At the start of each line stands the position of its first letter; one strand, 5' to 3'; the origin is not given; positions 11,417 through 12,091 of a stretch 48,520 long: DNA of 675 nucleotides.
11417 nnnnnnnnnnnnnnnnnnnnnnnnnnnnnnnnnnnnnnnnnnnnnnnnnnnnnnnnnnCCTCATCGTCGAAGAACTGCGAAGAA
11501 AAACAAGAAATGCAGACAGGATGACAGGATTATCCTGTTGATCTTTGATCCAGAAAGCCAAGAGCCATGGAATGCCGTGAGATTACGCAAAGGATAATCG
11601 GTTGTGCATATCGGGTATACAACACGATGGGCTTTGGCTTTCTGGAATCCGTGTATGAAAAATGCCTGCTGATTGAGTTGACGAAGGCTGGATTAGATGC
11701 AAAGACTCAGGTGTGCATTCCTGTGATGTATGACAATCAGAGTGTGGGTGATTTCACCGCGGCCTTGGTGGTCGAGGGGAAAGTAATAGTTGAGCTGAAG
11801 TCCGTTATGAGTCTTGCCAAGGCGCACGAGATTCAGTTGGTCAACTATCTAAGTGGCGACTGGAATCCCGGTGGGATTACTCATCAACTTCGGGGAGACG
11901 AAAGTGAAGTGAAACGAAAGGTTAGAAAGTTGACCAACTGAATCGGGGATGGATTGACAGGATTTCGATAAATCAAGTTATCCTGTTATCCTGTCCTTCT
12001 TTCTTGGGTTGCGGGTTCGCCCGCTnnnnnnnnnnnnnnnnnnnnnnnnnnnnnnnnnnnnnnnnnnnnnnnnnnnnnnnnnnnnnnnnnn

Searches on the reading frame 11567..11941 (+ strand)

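Call 7: search_protein_families(library=pfam, proteins=[window:11567-11941:+], max_evalue=0.001)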
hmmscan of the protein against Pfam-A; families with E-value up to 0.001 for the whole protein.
window:11567-11941:+ (124 aa): 1 family
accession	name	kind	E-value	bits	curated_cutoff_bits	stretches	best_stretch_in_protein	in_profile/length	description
PF13366.12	PDDEXK_3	-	1.7e-32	112.6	22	1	5-96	2-94/117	PD-(D/E)XK nuclease superfamily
